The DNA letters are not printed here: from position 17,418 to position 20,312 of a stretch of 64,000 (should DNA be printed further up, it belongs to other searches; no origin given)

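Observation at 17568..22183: DUF2169-like domain fused to a pentapeptide-repeat domain, followed by a second ~660-aa all-pentapeptide-repeat protein, directly after vgrG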

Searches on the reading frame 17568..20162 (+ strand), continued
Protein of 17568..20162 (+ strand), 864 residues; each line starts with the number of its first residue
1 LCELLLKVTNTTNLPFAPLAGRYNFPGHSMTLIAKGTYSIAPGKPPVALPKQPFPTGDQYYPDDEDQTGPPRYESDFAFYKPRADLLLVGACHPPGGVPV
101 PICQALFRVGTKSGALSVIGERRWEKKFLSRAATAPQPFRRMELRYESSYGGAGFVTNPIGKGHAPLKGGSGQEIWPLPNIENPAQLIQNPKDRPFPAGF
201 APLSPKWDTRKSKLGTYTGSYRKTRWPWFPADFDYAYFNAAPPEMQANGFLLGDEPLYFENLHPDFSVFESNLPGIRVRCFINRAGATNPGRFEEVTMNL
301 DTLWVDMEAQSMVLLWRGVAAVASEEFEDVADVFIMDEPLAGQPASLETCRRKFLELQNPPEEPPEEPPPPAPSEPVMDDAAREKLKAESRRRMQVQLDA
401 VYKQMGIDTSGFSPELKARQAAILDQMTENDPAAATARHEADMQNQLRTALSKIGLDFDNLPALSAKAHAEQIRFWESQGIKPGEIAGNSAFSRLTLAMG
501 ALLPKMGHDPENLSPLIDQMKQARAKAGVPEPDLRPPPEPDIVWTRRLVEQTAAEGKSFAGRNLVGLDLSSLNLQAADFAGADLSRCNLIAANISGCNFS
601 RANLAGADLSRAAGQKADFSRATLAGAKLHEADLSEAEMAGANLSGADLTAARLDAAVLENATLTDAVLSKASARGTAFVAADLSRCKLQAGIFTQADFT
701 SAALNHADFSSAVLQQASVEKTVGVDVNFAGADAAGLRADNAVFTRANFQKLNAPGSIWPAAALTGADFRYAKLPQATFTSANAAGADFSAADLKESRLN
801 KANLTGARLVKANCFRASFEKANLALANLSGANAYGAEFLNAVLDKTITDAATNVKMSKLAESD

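Call 25: find_encoding_contigs(protein=P0026, flank=10000, max_places=2)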
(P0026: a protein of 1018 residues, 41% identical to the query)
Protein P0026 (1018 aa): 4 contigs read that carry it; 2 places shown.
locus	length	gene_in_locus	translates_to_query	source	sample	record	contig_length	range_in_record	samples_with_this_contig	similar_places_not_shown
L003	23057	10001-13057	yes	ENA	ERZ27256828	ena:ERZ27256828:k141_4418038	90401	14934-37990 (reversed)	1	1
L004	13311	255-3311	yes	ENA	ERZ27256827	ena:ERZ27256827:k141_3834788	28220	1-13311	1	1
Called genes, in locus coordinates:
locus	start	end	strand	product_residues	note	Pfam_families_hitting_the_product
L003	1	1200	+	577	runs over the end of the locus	PF05947:T6SS_TssF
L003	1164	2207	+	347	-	PF06996:T6SS_TssG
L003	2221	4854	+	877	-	PF02861:Clp_N, PF00004:AAA, PF13191:AAA_16, PF23569:NBD_SMAX1, PF17871:AAA_lid_9, PF00004:AAA (weak), PF07724:AAA_2, PF10431:ClpB_D2-small, +4 more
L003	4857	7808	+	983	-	PF05954:Phage_GPD, PF04717:Phage_base_V, PF20093:DUF6484 (weak)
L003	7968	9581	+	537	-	PF13489:Methyltransf_23, PF02390:Methyltransf_4 (weak), PF08241:Methyltransf_11 (weak), PF08242:Methyltransf_12, PF13649:Methyltransf_25, PF13847:Methyltransf_31, PF10119:MethyTransf_Reg, PF21782:WHD_PKMT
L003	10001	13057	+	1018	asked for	PF09937:DUF2169, PF00805:Pentapeptide (weak), PF13576:Pentapeptide_3 (faint), PF00805:Pentapeptide, PF13599:Pentapeptide_4 (weak), PF00805:Pentapeptide (weak), PF13599:Pentapeptide_4, PF00805:Pentapeptide, +1 more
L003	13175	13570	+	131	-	PF04480:DUF559, PF18741:MTES_1575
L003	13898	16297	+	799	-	-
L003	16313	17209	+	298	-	PF12059:DUF3540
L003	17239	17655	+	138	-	PF13665:Tox-PAAR-like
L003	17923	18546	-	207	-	PF07258:COMM_domain (weak)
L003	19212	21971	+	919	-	PF05954:Phage_GPD, PF04717:Phage_base_V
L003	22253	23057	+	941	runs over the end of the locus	PF09937:DUF2169, PF00805:Pentapeptide, PF13599:Pentapeptide_4, PF00805:Pentapeptide, PF13599:Pentapeptide_4 (weak), PF13599:Pentapeptide_4, PF00805:Pentapeptide, PF00805:Pentapeptide, +3 more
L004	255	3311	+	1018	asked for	PF09937:DUF2169, PF00805:Pentapeptide (weak), PF13576:Pentapeptide_3 (faint), PF00805:Pentapeptide, PF13599:Pentapeptide_4 (weak), PF00805:Pentapeptide (weak), PF13599:Pentapeptide_4, PF00805:Pentapeptide, +1 more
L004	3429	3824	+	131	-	PF04480:DUF559, PF18741:MTES_1575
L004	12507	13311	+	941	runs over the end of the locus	PF09937:DUF2169, PF00805:Pentapeptide, PF13599:Pentapeptide_4, PF00805:Pentapeptide, PF13599:Pentapeptide_4 (weak), PF13599:Pentapeptide_4, PF00805:Pentapeptide, PF00805:Pentapeptide, +3 more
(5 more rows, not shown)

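Call 27: find_related_loci(query=A1, collection=genome_contigs, flank=10000)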
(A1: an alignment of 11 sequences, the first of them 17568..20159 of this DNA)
Query A1 (864 aa) in genome_contigs; peptide patterns used: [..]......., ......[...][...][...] (x = any residue, [..] = any of these).
127 stretches matched a pattern; 87 encode a relative of the query (tblastn E <= 1e-3); the best 80 are kept; 80 distinct loci.
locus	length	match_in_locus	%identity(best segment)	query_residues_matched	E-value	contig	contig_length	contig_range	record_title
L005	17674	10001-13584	67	6-864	0e+0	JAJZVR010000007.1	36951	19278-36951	MAG: Planctomycetota bacterium isolate SKS5.bin63 NODE_1838_length_36951_cov_7.010482, whole genome shotgun sequence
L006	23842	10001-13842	66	6-864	0e+0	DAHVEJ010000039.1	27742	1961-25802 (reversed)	MAG TPA_asm: Phycisphaerales bacterium isolate clean5707 NODE_39_length_27742_cov_4.437448, whole genome shotgun sequenc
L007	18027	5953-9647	65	3-864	0e+0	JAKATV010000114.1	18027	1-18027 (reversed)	MAG: Planctomycetota bacterium isolate YP3.bin105 NODE_3831_length_18027_cov_1.83559, whole genome shotgun sequence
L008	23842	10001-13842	65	6-864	0e+0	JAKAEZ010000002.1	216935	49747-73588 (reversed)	MAG: Planctomycetota bacterium isolate WY1.bin60 NODE_61_length_216935_cov_5.098082, whole genome shotgun sequence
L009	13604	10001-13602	65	6-864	0e+0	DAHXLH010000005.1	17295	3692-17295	MAG TPA_asm: Phycisphaerales bacterium isolate clean1592 k141_196682, whole genome shotgun sequence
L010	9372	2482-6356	49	6-864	0e+0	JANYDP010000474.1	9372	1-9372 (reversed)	MAG: Verrucomicrobia bacterium isolate 336R_metabinner_71_sub 336R_k141_861512, whole genome shotgun sequence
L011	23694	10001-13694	46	6-862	0e+0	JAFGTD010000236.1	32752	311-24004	MAG: Acidobacteria bacterium isolate Zod_Metabat.95 k87_9875970, whole genome shotgun sequence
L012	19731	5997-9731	48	6-862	0e+0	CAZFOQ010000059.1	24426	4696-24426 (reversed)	MAG TPA_asm: uncultured Pirellulales bacterium isolate SRP068000_co1_345 genome assembly, contig: NODE_2520_length_24426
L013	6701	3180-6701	40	6-861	0e+0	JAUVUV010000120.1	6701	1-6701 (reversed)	MAG: Candidatus Glassbacteria bacterium isolate CSMAG_1147 CSMAG_1147_k127_6632812_length_6701_cov_19.0000, whole genome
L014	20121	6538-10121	65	6-864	0e+0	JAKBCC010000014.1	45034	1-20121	MAG: Planctomycetota bacterium isolate ZJ5.bin40 NODE_852_length_45034_cov_2.739885, whole genome shotgun sequence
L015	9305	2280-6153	44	1-861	0e+0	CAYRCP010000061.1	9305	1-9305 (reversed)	MAG TPA_asm: uncultured Bacteriovoracaceae bacterium isolate binchicken_co42_315 genome assembly, contig: NODE_12744_len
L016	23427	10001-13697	45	6-860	0e+0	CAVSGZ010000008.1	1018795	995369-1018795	MAG: uncultured Acidobacteriota bacterium isolate MFD01476.bin.1.216 genome assembly, contig: contig_44296, whole genome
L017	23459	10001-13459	43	3-860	0e+0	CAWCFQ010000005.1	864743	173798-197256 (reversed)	MAG: uncultured Acidobacteriaceae bacterium isolate MFD01231.bin.1.98 genome assembly, contig: contig_6932, whole genome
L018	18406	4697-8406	44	6-860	0e+0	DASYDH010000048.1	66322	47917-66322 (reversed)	MAG TPA_asm: Lacunisphaera sp. isolate SMAG_U4954 k141_2400260, whole genome shotgun sequence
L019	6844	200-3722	43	5-860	0e+0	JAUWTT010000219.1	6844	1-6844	MAG: Acidobacteriota bacterium isolate CSMAG_2587 CSMAG_2587_k127_641565_length_6844_cov_56.9936, whole genome shotgun s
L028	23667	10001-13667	37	6-862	0e+0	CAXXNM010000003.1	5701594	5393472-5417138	MAG: Desulfobacteraceae bacterium isolate 94c597b8-8bab-4270-bc76-cd5edc901942 genome assembly, contig: contig_3, whole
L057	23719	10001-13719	47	6-847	2e-111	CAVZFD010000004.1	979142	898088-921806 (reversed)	MAG: uncultured Ignavibacteria bacterium isolate MFD05942.bin.1.380 genome assembly, contig: contig_49134, whole genome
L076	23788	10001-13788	38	1-863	3e-76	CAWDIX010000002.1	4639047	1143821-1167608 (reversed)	MAG: uncultured Verrucomicrobiae bacterium isolate MFD06435.bin.2.9 genome assembly, contig: contig_20627, whole genome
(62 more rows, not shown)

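Call 29: search_solved_structures(query=window:17568-20159:+, max_evalue=0.01)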
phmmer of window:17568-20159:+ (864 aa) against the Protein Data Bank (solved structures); distinct sequences matched with E-value up to 0.01: 31.
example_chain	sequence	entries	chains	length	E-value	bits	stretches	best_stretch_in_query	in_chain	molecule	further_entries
4yei_A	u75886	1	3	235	4e-23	84.6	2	561-676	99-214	beta1mut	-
5dra_A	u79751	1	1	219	4.9e-23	84.3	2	551-672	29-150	3beta1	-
4yfo_A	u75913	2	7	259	2e-22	82.3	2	555-664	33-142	beta1_ex1 | 6beta1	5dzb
5dns_A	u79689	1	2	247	3.1e-21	78.4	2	565-670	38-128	t1428 beta1 loop design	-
5dn0_A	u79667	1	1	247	4.3e-21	77.9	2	564-659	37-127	beta1 t1555 loop variant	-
4yc5_A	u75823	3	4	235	7.7e-21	77.1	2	562-666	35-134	beta1 | beta1 protein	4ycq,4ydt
3du1_X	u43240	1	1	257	1.2e-20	76.4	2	561-723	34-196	All3740 protein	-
5di5_A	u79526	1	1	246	2.7e-20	75.3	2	579-669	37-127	beta1 t801 loop variant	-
5dqa_A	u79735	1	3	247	8.9e-20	73.6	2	563-658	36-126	t3284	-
2j8k_A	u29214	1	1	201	1.2e-17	66.5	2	582-673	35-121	NP275-NP276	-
8vth_A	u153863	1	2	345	2.2e-14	55.7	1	73-325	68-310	DUF2169 domain-containing protein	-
6zt4_A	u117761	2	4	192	4.7e-10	41.4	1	576-659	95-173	Pentapeptide repeat protein MfpA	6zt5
2j8i_A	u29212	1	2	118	1.6e-09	39.7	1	581-669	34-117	NP275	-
3n90_A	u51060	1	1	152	2.5e-09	39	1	555-654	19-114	Thylakoid lumenal 15 kDa protein 1, chloroplastic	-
6omx_A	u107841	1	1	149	5.9e-09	37.8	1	562-648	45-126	Alr5209 protein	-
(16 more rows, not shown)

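Call 62: search_protein_families(library=pfam, proteins=[L016:15952-19548:+, L016:19752-20351:+, L016:20573-21673:+, L057:15315-16829:+, L057:16822-18717:+, L057:18718-20448:+, L057:20449-21522:+, L057:21542-22852:+, L028:16899-21869:+, L076:15283-15984:+], max_evalue=0.001)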
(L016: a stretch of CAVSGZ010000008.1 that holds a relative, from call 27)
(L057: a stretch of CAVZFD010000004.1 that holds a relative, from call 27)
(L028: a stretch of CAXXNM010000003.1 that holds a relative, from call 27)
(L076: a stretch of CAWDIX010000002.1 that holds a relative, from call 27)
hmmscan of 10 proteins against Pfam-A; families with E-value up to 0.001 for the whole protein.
L016:15952-19548:+ (1198 aa): 2 families
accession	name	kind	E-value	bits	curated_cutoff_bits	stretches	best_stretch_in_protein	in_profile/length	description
PF25183.1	OMP_b-brl_4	-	3.4e-42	145.3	30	1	310-1126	1-808/838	Outer membrane beta barrel domain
PF13620.12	CarboxypepD_reg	-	2.3e-19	70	32.3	1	100-181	2-82/82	Carboxypeptidase regulatory-like domain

L016:19752-20351:+ (199 aa): 2 families
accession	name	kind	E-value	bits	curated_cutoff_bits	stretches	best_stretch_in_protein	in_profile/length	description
PF13683.12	rve_3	-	4.4e-14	52.4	26.5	1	114-183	2-67/67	Integrase core domain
PF00665.32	rve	-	1.4e-11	45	32.6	1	27-125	2-102/102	Integrase core domain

L016:20573-21673:+ (366 aa): 3 families
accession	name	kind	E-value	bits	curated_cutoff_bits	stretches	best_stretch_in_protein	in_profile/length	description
PF13356.12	Arm-DNA-bind_3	-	3.9e-12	46.6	27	1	45-108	21-82/83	Arm DNA-binding domain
PF00589.27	Phage_integrase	-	6.8e-06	26.4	27.1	1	218-277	2-57/172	Phage integrase family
PF22022.2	Phage_int_M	-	0.00035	21.2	27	1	135-199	21-87/96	Phage integrase central domain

L057:15315-16829:+ (504 aa): 3 families
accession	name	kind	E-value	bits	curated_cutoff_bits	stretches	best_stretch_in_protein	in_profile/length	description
PF00498.31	FHA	-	7.5e-17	62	20.7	1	47-109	2-67/67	FHA domain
PF01464.25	SLT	-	2.7e-12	46.7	21.3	1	336-439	14-104/117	Transglycosylase SLT domain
PF16697.10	Yop-YscD_cpl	-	1.2e-09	38.8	33.2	1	43-110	16-85/94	Inner membrane component of T3SS, cytoplasmic domain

L057:16822-18717:+ (631 aa): 6 families
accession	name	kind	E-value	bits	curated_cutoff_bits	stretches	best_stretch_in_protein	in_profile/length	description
PF13672.11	PP2C_2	-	2e-16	60.6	24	1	52-219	22-176/209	Protein phosphatase 2C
PF00481.26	PP2C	-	7.1e-11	42.7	20.3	1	32-160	12-142/255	Protein phosphatase 2C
PF00515.34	TPR_1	-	6.7e-06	26.1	27.8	1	390-423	1-34/34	Tetratricopeptide repeat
PF07719.23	TPR_2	-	1.2e-05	25.4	27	0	390-423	1-34/34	Tetratricopeptide repeat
PF07228.17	SpoIIE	-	5.5e-05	23.6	25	1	184-261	103-191/192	Stage II sporulation protein E (SpoIIE)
PF14559.12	TPR_19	-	0.00028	21.6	25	0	401-435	2-37/68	Tetratricopeptide repeat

L057:18718-20448:+ (576 aa): 12 families
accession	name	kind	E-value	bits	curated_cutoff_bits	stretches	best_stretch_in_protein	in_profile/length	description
PF00069.31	Pkinase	-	8.2e-57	193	31.7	1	14-265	1-253/263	Protein kinase domain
PF07714.23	PK_Tyr_Ser-Thr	-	7.5e-39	134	23.1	1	15-264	2-249/258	Protein tyrosine and serine/threonine kinase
PF08308.17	PEGA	-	5.8e-23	81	20.8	2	358-423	3-68/71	PEGA domain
PF13620.12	CarboxypepD_reg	-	3.2e-07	31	32.3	0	534-558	44-69/82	Carboxypeptidase regulatory-like domain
PF22820.2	TcaA_3rd_4th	-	5.9e-07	29.8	27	0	359-381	5-27/73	TcaA protein 3rd/4th domain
PF13715.12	CarbopepD_reg_2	-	7.4e-07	29.6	32.2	0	437-501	12-79/88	CarboxypepD_reg-like domain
PF14531.12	Kinase-like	-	4.4e-06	26.6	25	1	111-225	144-260/289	Kinase-like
PF03109.22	ABC1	-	8.9e-06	25.5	22.9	1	88-166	144-221/244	ABC1 atypical kinase-like domain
PF17667.7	Pkinase_fungal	-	4.5e-05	22.8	24.1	1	121-189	295-367/387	Fungal protein kinase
PF01636.29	APH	-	6.1e-05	23.3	23.2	0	129-160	166-198/239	Phosphotransferase enzyme family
PF06293.20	Kdo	-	0.00031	20.7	21.3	1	58-156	57-166/207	Lipopolysaccharide kinase (Kdo/WaaP) family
PF01163.29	RIO1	-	0.00049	20.2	22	1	60-157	56-149/187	RIO domain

L057:20449-21522:+ (357 aa): 10 families
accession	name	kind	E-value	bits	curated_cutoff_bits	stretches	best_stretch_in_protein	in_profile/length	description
PF03783.19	CsgG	-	2.4e-10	40.5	20.8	1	160-242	11-99/210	Curli production assembly/transport component CsgG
PF07719.23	TPR_2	-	2.5e-10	40.1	27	1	315-343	6-34/34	Tetratricopeptide repeat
PF14559.12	TPR_19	-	3.1e-07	31.1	25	0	65-120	5-56/68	Tetratricopeptide repeat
PF13181.12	TPR_8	-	3.9e-07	30.2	25.7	0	314-343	5-34/34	Tetratricopeptide repeat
PF00515.34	TPR_1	-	7.1e-07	29.2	27.8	1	315-343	6-34/34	Tetratricopeptide repeat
PF13428.12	TPR_14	-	1.8e-06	28.5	23.5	0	90-120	2-32/44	Tetratricopeptide repeat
PF13432.12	TPR_16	-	7.6e-06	26.7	32.7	0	55-116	1-58/65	Tetratricopeptide repeat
PF13176.12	TPR_7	-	3e-05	24.2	27.9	0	91-118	1-28/36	Tetratricopeptide repeat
PF13174.12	TPR_6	-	0.00037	21.4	26.3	0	95-120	6-31/33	Tetratricopeptide repeat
PF12895.13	ANAPC3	-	0.00079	20.1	27.2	0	306-351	21-64/82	Anaphase-promoting complex, cyclosome, subunit 3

L057:21542-22852:+ (436 aa): 7 families
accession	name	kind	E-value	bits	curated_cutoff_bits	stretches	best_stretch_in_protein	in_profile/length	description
PF03783.19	CsgG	-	2e-07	31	20.8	1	148-240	8-96/210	Curli production assembly/transport component CsgG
PF07719.23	TPR_2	-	9.5e-07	28.9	27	1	54-86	2-34/34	Tetratricopeptide repeat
PF14559.12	TPR_19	-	3.6e-06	27.6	25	0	49-88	21-60/68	Tetratricopeptide repeat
PF13428.12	TPR_14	-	1.8e-05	25.4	23.5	0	54-93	2-41/44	Tetratricopeptide repeat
PF00515.34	TPR_1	-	2.6e-05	24.3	27.8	0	318-347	5-34/34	Tetratricopeptide repeat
PF13181.12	TPR_8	-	0.00019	21.8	25.7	0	318-345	5-32/34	Tetratricopeptide repeat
PF13424.12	TPR_12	-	0.00098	19.7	30.1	0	52-82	44-74/77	Tetratricopeptide repeat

L028:16899-21869:+ (1656 aa): 1 family
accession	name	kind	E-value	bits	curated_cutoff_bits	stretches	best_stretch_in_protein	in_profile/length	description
PF02415.23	Chlam_PMP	-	2e-05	24.8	20.6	0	790-807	1-18/19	Chlamydia polymorphic membrane protein (Chlamydia_PMP) repeat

L076:15283-15984:+ (233 aa): 1 family
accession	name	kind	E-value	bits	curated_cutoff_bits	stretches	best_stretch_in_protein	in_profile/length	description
PF06037.17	DUF922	-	2e-08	34.9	27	1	142-207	87-153/153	Bacterial protein of unknown function (DUF922)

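Call 64: search_protein_families(library=ncbifam, proteins=[window:17568-20162:+], max_evalue=0.1)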
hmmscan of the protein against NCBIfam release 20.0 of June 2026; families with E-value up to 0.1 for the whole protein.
window:17568-20162:+ (864 aa): 19 families
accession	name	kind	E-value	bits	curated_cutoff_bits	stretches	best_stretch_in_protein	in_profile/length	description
NF047416.1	penta_HetL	equivalog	2.3e-36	125.3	260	3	548-693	4-154/218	heterocyst differentiation pentapeptide repeat protein HetL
NF052603.1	penta_Alr5209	equivalog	4.4e-34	117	125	3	748-835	14-101/113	Alr5209 family pentapeptide repeat protein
NF011743.0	PRK15196.1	equivalog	6.5e-27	94.3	354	4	639-808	154-328/350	type III secretion system effector PipB2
NF011744.0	PRK15197.1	equivalog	1.2e-22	80.5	274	4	556-669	158-267/291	SPI-2 type III secretion system effector PipB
NF033086.2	penta_rpt_Qnr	equivalog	4.6e-19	69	240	4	559-656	73-175/211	Qnr family pentapeptide repeat protein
NF000071.4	penta_rpt_QnrA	exception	1.8e-18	67.1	450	3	558-656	78-186/218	QnrA family quinolone resistance pentapeptide repeat protein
NF000349.1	mfpA_AE000516.2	equivalog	1.6e-15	57.4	360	3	557-655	67-165/183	pentapeptide repeat protein MfpA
NF012152.0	penta_rpt_QnrC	exception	2.5e-15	57.1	500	4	558-638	78-163/221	QnrC family quinolone resistance pentapeptide repeat protein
NF000421.1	penta_rpt_QnrVC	exception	1e-14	55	460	3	574-708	54-183/218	QnrVC family quinolone resistance pentapeptide repeat protein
NF000056.3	penta_rpt_QnrS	exception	1.3e-14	54.5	460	4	562-655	87-185/218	QnrS family quinolone resistance pentapeptide repeat protein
NF012151.0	penta_rpt_QnrAS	exception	1.4e-13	51.4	490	2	682-781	67-166/218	QnrAS family quinolone resistance pentapeptide repeat protein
NF038182.1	penta_rpt_SmQnr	exception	3e-12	46.8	460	4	572-651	120-199/215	SmQnr family pentapeptide repeat protein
NF033375.2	penta_rpt_QnrE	exception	7.6e-11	42.4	480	2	559-667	76-184/214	QnrE family quinolone resistance pentapeptide repeat protein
NF000420.1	penta_rpt_QnrB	exception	1.5e-10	41.4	460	2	573-720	24-187/214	QnrB family quinolone resistance pentapeptide repeat protein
NF000139.2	penta_rpt_QnrD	exception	1.7e-09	38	425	2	618-801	9-183/214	QnrD family quinolone resistance pentapeptide repeat protein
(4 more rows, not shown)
